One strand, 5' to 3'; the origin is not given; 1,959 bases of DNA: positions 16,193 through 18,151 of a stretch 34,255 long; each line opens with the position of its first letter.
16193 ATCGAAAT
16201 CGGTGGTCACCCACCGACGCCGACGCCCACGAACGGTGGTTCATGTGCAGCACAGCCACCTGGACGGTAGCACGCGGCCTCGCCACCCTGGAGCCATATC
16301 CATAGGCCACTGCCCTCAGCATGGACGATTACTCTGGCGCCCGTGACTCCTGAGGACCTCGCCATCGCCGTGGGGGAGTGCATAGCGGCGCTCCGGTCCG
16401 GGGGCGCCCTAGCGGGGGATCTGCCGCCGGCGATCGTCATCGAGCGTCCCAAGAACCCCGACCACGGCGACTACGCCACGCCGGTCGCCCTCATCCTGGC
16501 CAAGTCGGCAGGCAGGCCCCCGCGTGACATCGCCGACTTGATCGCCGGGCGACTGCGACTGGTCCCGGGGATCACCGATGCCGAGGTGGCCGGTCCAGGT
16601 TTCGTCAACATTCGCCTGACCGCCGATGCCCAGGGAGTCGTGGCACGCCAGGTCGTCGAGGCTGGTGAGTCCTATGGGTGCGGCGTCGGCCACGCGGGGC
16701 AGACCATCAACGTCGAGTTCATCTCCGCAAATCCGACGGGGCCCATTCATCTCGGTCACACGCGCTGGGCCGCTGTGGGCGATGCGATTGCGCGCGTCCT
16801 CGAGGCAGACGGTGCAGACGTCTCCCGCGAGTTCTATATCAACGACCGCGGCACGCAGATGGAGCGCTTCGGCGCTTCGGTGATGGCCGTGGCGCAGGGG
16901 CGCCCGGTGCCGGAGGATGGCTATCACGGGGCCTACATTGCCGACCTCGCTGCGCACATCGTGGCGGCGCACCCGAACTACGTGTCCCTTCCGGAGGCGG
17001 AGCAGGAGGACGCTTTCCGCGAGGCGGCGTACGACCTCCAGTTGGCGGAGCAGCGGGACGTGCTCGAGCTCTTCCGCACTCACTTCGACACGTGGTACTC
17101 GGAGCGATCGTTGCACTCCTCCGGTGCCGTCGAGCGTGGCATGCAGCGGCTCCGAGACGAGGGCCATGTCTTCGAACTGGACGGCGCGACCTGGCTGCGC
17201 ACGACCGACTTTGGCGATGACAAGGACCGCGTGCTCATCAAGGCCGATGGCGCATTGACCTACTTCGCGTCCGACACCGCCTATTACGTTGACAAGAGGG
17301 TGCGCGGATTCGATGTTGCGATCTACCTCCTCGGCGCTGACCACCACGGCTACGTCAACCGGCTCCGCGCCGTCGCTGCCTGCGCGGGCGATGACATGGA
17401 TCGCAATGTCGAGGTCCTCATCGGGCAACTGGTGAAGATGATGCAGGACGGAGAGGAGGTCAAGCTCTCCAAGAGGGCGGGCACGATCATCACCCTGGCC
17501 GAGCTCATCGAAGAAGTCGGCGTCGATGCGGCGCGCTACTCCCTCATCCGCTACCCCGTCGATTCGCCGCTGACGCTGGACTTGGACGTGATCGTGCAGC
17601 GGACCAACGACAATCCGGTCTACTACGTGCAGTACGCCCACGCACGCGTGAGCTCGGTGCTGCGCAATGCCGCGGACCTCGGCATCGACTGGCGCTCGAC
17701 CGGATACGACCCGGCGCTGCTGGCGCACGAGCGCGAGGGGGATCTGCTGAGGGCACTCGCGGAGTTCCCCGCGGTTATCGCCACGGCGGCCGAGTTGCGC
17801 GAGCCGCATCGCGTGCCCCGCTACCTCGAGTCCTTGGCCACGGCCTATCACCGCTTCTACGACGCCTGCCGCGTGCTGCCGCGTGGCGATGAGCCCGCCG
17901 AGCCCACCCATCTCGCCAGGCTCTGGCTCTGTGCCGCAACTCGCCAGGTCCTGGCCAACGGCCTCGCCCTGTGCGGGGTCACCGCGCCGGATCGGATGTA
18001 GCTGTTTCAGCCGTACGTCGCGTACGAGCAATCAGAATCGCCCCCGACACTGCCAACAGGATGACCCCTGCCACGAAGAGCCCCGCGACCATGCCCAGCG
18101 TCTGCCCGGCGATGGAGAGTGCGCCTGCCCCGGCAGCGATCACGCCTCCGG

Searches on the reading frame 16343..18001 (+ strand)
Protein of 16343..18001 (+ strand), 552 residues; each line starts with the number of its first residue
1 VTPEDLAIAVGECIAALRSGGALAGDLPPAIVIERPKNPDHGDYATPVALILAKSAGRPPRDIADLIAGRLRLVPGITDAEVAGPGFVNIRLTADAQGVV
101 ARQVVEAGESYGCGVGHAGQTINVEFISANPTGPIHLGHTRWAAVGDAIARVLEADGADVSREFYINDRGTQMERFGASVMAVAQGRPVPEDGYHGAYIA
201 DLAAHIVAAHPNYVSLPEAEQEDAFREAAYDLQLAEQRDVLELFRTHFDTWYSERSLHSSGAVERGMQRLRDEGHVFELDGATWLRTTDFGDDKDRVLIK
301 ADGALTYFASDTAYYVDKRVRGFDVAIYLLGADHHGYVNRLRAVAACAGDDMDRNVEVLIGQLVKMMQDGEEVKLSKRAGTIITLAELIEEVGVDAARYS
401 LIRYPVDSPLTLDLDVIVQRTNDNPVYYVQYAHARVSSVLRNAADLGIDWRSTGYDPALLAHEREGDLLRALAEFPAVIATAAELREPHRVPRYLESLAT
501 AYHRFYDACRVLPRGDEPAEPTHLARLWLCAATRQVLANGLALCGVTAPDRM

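Call 82: search_protein_families(library=pfam, proteins=[window:16343-18001:+], max_evalue=0.00001)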
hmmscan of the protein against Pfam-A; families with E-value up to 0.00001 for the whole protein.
window:16343-18001:+ (552 aa): 4 families
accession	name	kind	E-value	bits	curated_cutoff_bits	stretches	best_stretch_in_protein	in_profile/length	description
PF05746.21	DALR_1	-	1.2e-32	112.9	22.3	1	429-552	1-117/117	DALR anticodon binding domain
PF03485.21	Arg_tRNA_synt_N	-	6.6e-21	75.2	21.5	1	26-92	19-85/85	Arginyl tRNA synthetase N terminal domain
PF00750.26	tRNA-synt_1d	-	7.4e-20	71.6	23.3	1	119-392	19-298/349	tRNA synthetases class I (R), catalytic domain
PF09334.17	tRNA-synt_1g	-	7.7e-06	25.3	20.1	0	371-424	324-378/391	tRNA synthetases class I (M)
